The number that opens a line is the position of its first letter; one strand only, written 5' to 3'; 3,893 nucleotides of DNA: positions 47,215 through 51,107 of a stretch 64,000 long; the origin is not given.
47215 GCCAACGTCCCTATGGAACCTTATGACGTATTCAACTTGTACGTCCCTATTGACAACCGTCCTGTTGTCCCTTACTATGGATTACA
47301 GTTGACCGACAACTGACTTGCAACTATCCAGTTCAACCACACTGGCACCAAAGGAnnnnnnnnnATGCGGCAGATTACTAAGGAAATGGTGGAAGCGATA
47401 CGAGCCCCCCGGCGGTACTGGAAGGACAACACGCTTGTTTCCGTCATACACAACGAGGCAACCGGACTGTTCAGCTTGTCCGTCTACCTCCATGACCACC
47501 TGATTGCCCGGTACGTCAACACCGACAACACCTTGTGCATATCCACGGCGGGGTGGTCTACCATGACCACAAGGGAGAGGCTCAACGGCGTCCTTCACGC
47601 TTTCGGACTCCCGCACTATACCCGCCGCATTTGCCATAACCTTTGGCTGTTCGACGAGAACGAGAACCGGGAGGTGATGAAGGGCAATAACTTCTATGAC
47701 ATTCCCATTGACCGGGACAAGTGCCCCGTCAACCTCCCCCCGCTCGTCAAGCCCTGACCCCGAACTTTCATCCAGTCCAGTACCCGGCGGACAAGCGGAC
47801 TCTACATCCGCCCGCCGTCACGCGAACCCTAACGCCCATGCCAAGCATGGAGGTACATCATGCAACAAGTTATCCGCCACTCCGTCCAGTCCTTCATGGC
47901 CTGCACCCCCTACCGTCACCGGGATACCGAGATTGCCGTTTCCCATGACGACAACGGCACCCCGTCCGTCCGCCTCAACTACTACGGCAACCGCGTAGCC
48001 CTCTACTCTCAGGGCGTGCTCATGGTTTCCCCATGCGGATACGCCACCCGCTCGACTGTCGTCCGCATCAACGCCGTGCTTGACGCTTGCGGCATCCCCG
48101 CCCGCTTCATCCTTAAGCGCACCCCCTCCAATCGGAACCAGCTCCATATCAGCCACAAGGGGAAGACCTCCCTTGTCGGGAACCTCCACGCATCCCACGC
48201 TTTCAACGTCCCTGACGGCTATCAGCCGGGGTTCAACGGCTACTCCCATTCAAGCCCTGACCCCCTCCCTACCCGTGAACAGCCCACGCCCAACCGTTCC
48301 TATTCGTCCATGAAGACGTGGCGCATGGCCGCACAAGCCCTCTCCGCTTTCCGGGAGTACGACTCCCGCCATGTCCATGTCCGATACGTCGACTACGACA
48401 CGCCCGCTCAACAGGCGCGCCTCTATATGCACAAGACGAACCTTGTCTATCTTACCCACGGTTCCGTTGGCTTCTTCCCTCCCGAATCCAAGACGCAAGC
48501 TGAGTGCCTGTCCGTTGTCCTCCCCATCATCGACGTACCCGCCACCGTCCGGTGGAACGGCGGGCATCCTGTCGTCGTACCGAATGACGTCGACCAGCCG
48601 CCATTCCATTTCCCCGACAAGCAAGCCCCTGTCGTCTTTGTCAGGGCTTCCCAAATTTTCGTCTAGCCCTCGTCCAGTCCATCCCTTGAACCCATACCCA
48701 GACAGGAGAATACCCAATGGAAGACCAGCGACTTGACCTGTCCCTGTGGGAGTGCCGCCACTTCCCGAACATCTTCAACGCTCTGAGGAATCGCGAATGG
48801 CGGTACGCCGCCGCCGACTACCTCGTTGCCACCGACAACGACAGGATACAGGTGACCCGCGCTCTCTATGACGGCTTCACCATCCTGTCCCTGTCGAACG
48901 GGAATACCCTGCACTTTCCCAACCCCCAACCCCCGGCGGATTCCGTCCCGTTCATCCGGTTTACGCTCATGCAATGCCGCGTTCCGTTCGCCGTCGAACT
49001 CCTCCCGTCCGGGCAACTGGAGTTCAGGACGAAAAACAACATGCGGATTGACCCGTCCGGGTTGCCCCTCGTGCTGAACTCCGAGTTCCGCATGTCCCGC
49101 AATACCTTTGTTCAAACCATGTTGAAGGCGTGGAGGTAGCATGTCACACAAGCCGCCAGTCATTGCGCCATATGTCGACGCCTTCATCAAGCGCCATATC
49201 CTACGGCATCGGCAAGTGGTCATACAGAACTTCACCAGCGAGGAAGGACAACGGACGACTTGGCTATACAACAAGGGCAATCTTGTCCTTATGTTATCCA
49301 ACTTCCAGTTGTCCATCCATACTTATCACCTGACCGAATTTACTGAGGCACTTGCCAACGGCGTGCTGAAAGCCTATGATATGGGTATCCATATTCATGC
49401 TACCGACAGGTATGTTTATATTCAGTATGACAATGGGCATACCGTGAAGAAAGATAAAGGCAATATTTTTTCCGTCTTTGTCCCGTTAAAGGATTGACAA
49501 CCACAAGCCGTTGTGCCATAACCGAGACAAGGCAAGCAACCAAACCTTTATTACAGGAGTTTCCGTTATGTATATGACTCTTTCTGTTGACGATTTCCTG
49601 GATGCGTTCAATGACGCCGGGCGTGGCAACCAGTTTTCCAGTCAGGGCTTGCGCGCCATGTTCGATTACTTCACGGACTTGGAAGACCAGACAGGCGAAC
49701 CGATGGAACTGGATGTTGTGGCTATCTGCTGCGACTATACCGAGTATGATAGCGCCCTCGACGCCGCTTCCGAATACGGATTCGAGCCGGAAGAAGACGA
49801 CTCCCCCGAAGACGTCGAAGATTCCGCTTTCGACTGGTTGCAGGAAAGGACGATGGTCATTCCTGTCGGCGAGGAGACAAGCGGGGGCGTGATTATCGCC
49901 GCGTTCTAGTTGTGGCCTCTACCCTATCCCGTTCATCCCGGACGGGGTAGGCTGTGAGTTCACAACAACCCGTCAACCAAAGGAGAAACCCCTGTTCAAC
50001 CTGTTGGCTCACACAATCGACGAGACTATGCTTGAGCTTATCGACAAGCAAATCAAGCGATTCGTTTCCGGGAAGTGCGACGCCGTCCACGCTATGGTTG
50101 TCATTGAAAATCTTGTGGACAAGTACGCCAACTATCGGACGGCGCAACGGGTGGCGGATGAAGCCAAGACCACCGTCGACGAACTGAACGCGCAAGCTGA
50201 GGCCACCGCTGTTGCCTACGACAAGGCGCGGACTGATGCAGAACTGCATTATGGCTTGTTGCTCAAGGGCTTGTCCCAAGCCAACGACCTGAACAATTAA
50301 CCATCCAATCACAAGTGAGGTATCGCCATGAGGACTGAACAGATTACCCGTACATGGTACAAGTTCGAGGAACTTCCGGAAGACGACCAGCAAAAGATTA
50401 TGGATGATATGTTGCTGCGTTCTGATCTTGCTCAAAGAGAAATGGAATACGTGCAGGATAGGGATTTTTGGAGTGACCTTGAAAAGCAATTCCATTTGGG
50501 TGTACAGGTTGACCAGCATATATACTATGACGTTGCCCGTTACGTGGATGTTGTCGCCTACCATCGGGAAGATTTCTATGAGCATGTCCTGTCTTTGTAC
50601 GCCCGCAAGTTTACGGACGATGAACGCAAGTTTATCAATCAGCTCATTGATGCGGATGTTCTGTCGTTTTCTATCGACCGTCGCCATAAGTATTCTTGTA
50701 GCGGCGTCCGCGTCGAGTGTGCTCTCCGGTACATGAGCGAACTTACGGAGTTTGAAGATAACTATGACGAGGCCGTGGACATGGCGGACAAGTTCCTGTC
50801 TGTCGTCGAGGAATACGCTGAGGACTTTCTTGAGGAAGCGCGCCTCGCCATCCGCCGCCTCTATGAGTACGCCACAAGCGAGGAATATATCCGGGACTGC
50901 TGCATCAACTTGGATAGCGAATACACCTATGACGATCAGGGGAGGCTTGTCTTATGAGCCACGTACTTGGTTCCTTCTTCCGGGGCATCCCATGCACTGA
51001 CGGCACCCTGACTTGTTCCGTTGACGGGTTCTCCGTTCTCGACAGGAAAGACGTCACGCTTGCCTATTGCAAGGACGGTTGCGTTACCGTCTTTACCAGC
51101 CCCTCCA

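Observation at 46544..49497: Tandem array of six small paralogous early genes immediately downstream of the origin-like region: candidate diversifying anti-defence or host-takeover family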

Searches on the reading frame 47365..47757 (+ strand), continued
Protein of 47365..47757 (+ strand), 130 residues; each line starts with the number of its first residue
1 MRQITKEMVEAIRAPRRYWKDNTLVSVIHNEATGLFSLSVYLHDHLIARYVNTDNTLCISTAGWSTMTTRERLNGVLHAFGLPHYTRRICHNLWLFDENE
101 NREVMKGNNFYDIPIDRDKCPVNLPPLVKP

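Call 86: get_annotated_region(hit=H99, flank=4000)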
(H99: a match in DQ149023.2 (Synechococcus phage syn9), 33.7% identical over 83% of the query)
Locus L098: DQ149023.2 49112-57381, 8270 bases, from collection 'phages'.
description: Synechococcus cyanophage syn9, complete genome.
organism: Synechococcus phage syn9 (NCBI taxid 382359)
taxonomy: Viruses; Duplodnaviria; Heunggongvirae; Uroviricota; Caudoviricetes; Kyanoviridae; Ormenosvirus; Ormenosvirus syn9
host: -; source: -; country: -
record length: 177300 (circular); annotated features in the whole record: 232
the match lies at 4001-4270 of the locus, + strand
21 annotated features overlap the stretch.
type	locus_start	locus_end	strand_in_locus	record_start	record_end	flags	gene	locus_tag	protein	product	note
CDS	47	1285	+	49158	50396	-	-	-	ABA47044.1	helicase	75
CDS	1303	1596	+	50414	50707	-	-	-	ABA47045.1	gp76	76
CDS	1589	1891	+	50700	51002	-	-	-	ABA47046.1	gp77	77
CDS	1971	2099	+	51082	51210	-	-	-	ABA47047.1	gp78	78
CDS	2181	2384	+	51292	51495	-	-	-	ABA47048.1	gp79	79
CDS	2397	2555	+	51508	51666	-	-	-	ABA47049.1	gp80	80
CDS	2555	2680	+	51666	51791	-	-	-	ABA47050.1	gp81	81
CDS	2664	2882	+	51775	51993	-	-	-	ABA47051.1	gp82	82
CDS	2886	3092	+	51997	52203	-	-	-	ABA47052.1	gp83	83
CDS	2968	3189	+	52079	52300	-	-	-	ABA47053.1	gp84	84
CDS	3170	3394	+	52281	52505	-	-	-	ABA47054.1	gp85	85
CDS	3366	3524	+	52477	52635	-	-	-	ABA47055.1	gp86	86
CDS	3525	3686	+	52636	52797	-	-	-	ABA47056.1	gp87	87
CDS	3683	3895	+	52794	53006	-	-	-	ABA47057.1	gp88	88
CDS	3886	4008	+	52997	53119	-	-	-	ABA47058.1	gp89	89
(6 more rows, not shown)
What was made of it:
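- In a cluster of small ORFs in Syn9 (call 86).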

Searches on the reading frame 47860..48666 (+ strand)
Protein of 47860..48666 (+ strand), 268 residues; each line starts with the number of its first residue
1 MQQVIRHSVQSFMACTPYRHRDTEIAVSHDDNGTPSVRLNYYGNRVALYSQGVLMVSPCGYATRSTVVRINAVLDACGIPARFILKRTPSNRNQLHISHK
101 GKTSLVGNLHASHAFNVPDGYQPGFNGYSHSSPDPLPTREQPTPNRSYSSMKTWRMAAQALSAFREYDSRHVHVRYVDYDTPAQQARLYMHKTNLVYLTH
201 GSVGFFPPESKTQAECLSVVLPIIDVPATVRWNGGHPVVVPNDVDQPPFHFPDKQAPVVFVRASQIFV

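Call 3: search_protein_families(library=pfam, proteins=[window:47860-48666:+], max_evalue=1)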
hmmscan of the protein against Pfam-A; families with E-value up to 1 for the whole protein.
window:47860-48666:+ (268 aa): 1 family
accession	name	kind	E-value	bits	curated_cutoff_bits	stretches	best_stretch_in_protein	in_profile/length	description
PF23790.1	Kyano_Gp96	-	0.00087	19.8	27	1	17-82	17-79/110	Kyanoviridae Gp96 protein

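Call 4: search_protein_families(library=phrogs, proteins=[window:47860-48666:+], max_evalue=0.1)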
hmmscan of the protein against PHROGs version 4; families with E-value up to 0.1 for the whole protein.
window:47860-48666:+ (268 aa): 2 families
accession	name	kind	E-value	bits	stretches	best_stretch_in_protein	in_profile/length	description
phrog_16548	-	unknown function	4.6e-05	24.3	1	26-86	34-92/119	-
phrog_554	-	unknown function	6.7e-05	24.1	1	7-80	7-77/109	-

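Call 57: search_protein_families(library=ncbifam, proteins=[window:47860-48666:+], max_evalue=0.1)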
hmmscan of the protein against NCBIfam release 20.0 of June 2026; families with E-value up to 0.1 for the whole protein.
window:47860-48666:+ (268 aa): 0 families

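Call 58: search_protein_families(library=padloc, proteins=[window:47860-48666:+], max_evalue=0.1)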
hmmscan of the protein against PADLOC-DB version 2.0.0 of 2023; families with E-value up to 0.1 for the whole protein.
window:47860-48666:+ (268 aa): 0 families

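Call 68: search_dna_similar(query=window:47860-48666:+, collection=phages, mode=protein, max_evalue=0.1, max_rows=15)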
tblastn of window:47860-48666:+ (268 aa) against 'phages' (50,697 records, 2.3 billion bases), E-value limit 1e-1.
No match.

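Call 80: find_related_loci(query=window:47860-48666:+, collection=metagenome_contigs, flank=6000)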
Query window:47860-48666:+ (268 aa) in metagenome_contigs; peptide patterns used: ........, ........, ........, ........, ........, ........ (x = any residue, [..] = any of these).
69 stretches matched a pattern; 1 encode a relative of the query (tblastn E <= 1e-3); 1 distinct loci.
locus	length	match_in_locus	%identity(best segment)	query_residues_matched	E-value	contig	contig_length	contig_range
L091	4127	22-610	98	51-268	1e-117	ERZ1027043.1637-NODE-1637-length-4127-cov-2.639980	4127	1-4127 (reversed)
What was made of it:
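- Tried and rejected: P4 in JGI metagenomes gave only one more fragment, 98% identical (call 80).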

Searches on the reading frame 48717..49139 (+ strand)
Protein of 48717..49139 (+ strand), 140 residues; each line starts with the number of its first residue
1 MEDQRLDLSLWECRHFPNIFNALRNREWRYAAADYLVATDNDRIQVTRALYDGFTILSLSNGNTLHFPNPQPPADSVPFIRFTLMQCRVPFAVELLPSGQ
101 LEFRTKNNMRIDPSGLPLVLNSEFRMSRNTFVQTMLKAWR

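Call 3: search_protein_families(library=pfam, proteins=[window:48717-49139:+], max_evalue=1)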
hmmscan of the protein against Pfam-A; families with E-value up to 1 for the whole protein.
window:48717-49139:+ (140 aa): 0 families

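Call 4: search_protein_families(library=phrogs, proteins=[window:48717-49139:+], max_evalue=0.1)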
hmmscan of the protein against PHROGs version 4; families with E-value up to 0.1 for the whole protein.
window:48717-49139:+ (140 aa): 0 families

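Call 43: find_related_loci(query=window:48717-49139:+, collection=viral_contigs, flank=6000)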
Query window:48717-49139:+ (140 aa) in viral_contigs; peptide patterns used: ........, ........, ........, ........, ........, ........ (x = any residue, [..] = any of these).
1 stretches matched a pattern, but none encodes a relative of the query by tblastn (E <= 1e-3).

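Call 54: find_encoding_contigs(protein=window:48717-49139:+, flank=6000, max_places=8)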
Protein window:48717-49139:+ (140 aa): 6 contigs read that carry it; 2 places shown.
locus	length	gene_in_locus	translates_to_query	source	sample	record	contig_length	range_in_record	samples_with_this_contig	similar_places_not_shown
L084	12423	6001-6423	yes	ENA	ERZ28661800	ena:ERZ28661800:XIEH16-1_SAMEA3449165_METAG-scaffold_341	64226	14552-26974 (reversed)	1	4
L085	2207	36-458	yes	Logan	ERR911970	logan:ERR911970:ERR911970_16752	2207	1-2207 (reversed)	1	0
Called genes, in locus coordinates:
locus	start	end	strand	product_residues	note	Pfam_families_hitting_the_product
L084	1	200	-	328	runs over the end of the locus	-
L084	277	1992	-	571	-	-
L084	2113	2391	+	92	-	-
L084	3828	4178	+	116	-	-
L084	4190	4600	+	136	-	-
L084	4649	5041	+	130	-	PF23790:Kyano_Gp96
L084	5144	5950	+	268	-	-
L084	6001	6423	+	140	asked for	-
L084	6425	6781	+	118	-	-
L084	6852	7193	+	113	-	-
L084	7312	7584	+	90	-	-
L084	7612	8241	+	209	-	-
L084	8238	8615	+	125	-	-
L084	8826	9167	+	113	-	-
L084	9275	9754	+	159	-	-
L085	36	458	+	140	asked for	-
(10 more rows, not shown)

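Call 57: search_protein_families(library=ncbifam, proteins=[window:48717-49139:+], max_evalue=0.1)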
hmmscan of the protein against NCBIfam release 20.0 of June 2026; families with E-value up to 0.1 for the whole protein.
window:48717-49139:+ (140 aa): 0 families

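Call 58: search_protein_families(library=padloc, proteins=[window:48717-49139:+], max_evalue=0.1)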
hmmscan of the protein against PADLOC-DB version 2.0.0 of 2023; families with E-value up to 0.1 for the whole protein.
window:48717-49139:+ (140 aa): 0 families

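Call 67: search_dna_similar(query=window:48717-49139:+, collection=phages, mode=protein, max_evalue=1, max_rows=15)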
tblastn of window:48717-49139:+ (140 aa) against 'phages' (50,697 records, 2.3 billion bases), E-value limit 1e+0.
No match.
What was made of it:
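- Tried and rejected: P5 and P4 have none in cultured phages (calls 67, 68).
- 48717..49139 (+): P5, 140 aa. Membership is unproven. It is an ORFan by sequence but compatible with the family fold. No homologue found in IMG/VR or cultured phages (calls 43, 67).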

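Call 75: predict_structure(alignment_id=A6)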
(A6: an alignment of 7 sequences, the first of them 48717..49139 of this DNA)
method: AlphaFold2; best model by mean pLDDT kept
length: 140 residues; sequences in the alignment: 7
mean_pLDDT: 62.8   pTM: 0.55
mean pLDDT of the five models: 62.8, 62.6, 62.4, 58.1, 56.0
residues with pLDDT >= 90: 0; 70-90: 72; 50-70: 20; < 50: 48
segments of 3 or more residues with pLDDT < 50: 1-30, 123-140
pLDDT, mean of each block of 10 residues (from residue 1): 34 36 40 65 75 79 74 81 75 84 82 65 48 42
secondary structure, 60 per line:
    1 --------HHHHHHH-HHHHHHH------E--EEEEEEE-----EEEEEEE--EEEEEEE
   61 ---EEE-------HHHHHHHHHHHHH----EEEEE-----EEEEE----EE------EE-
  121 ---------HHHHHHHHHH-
elements in order: H9-15 H17-23 E33-39 E45-51 E54-60 E64-66 H74-86 E91-95 E101-105 H130-139
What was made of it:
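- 48717..49139 (+): AlphaFold with a 7-row alignment of window sequences gave core pLDDT 65-84 and an alpha / four-strand / alpha / two-strand topology (call 75).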

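Call 77: fold_search(model_id=the predicted structure, library=viral)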
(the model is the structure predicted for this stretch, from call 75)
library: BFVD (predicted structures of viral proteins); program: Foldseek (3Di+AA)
matches with E <= 10: 969; with E <= 0.001: 0
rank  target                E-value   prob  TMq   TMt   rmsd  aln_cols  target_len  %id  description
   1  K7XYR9                1.6e-03  1.00  0.52  0.47   8.0       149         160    7  (no name in the UniProt tables at hand)
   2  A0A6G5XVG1            2.3e-03  1.00  0.46  0.41  10.9       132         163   12  (no name in the UniProt tables at hand)
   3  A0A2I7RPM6            1.7e-02  1.00  0.45  0.51   6.9       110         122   12  (no name in the UniProt tables at hand)
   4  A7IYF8                3.1e-02  1.00  0.55  0.53  11.8       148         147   11  Gp91 [Corynebacterium phage P1201]
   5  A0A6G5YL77            4.7e-02  0.72  0.28  0.09  12.9       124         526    8  (no name in the UniProt tables at hand)
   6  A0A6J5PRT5            5.6e-02  1.00  0.50  0.63   2.6        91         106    8  Uncharacterized protein [uncultured Caudovirales phage]
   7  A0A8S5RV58            5.6e-02  0.35  0.23  0.14  14.7       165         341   15  (no name in the UniProt tables at hand)
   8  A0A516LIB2            7.8e-02  0.47  0.32  0.18  15.8       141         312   15  (no name in the UniProt tables at hand)
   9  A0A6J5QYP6            1.1e-01  1.00  0.50  0.27   2.8        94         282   10  Uncharacterized protein [uncultured Caudovirales phage]
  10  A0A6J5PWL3            1.1e-01  0.15  0.17  0.05  16.7       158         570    8  Uncharacterized protein [uncultured Caudovirales phage]
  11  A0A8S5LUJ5            1.2e-01  0.33  0.23  0.26  12.1       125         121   13  Uncharacterized protein [Podoviridae sp. ctrub15]
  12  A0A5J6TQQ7            1.4e-01  0.93  0.44  0.51   6.6       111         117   12  (no name in the UniProt tables at hand)
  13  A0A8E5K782            1.6e-01  0.23  0.26  0.15  15.4       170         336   10  (no name in the UniProt tables at hand)
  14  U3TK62                1.7e-01  0.54  0.33  0.39   9.6       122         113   12  Uncharacterized protein [Ralstonia phage RSB3]
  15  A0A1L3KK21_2          2.1e-01  0.33  0.27  0.05  14.0        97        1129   16  (no name in the UniProt tables at hand)
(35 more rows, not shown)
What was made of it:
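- On Pfam PF23790 (Kyano_Gp96) / PHROG 554: The P5 model is moderate (pLDDT 62.8, core 65-84), has the same order of elements and shares BFVD hits with P3 (calls 75, 77).
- The P5 model has the family's order of elements and retrieves the same BFVD targets as P3 (calls 75, 77).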

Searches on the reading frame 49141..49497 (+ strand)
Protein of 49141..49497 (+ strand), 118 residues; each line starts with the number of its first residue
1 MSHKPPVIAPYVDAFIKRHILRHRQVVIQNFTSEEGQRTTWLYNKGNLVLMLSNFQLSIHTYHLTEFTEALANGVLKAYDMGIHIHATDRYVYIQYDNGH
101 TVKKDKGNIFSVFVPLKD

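Call 3: search_protein_families(library=pfam, proteins=[window:49141-49497:+], max_evalue=1)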
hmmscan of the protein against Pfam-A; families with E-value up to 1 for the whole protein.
window:49141-49497:+ (118 aa): 1 family
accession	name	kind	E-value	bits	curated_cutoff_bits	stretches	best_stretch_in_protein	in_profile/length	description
PF19898.4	DUF6371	-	0.072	13.3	27.7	1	61-106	5-50/150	Domain of unknown function (DUF6371)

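Call 4: search_protein_families(library=phrogs, proteins=[window:49141-49497:+], max_evalue=0.1)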
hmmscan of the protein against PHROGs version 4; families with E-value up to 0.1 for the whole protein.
window:49141-49497:+ (118 aa): 0 families

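Call 44: find_related_loci(query=window:49141-49497:+, collection=viral_contigs, flank=6000)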
Query window:49141-49497:+ (118 aa) in viral_contigs; peptide patterns used: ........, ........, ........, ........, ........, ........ (x = any residue, [..] = any of these).
5 stretches matched a pattern, but none encodes a relative of the query by tblastn (E <= 1e-3).
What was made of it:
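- Tried and rejected: P5 and P6 have no relatives in IMG/VR (calls 43, 44).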

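Call 57: search_protein_families(library=ncbifam, proteins=[window:49141-49497:+], max_evalue=0.1)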
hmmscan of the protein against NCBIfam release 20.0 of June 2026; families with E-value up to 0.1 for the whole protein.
window:49141-49497:+ (118 aa): 0 families

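Call 58: search_protein_families(library=padloc, proteins=[window:49141-49497:+], max_evalue=0.1)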
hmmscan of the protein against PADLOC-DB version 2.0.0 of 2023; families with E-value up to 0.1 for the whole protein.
window:49141-49497:+ (118 aa): 0 families

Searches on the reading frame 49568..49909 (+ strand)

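Call 3: search_protein_families(library=pfam, proteins=[window:49568-49909:+], max_evalue=1)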
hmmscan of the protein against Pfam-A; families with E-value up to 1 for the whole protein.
window:49568-49909:+ (113 aa): 0 families

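Call 4: search_protein_families(library=phrogs, proteins=[window:49568-49909:+], max_evalue=0.1)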
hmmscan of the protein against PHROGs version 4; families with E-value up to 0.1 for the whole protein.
window:49568-49909:+ (113 aa): 1 family
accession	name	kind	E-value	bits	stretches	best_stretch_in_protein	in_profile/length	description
phrog_9974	-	unknown function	3.1e-14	54.4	1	5-98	5-104/107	-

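Call 57: search_protein_families(library=ncbifam, proteins=[window:49568-49909:+], max_evalue=0.1)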
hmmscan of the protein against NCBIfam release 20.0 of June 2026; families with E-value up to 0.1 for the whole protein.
window:49568-49909:+ (113 aa): 0 families

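Call 58: search_protein_families(library=padloc, proteins=[window:49568-49909:+], max_evalue=0.1)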
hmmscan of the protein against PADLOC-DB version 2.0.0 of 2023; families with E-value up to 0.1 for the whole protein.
window:49568-49909:+ (113 aa): 0 families

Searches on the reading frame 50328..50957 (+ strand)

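Call 3: search_protein_families(library=pfam, proteins=[window:50328-50957:+], max_evalue=1)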
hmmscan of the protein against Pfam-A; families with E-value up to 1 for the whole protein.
window:50328-50957:+ (209 aa): 1 family
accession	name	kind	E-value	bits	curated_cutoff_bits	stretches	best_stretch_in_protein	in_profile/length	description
PF20488.3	Birna_VP1_thumb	-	0.19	11.9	25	1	104-155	102-152/167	Birnavirus RNA dependent RNA polymerase (VP1), thumb domain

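Call 4: search_protein_families(library=phrogs, proteins=[window:50328-50957:+], max_evalue=0.1)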
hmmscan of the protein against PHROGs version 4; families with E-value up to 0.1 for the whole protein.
window:50328-50957:+ (209 aa): 2 families
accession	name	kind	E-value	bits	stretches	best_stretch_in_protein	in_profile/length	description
phrog_11665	-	unknown function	0.0057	17.4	1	155-208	90-144/209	-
phrog_6667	-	unknown function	0.061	14.4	0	46-66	17-37/61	-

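Call 57: search_protein_families(library=ncbifam, proteins=[window:50328-50957:+], max_evalue=0.1)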
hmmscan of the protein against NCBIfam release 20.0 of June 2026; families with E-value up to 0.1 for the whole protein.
window:50328-50957:+ (209 aa): 1 family
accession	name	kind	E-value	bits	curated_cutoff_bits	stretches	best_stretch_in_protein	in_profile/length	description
NF001476.0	PRK00326.2-2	equivalog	0.012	15.2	162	1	158-209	53-104/163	division/cell wall cluster transcriptional repressor MraZ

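Call 58: search_protein_families(library=padloc, proteins=[window:50328-50957:+], max_evalue=0.1)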
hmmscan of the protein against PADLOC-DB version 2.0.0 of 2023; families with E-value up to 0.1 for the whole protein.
window:50328-50957:+ (209 aa): 0 families
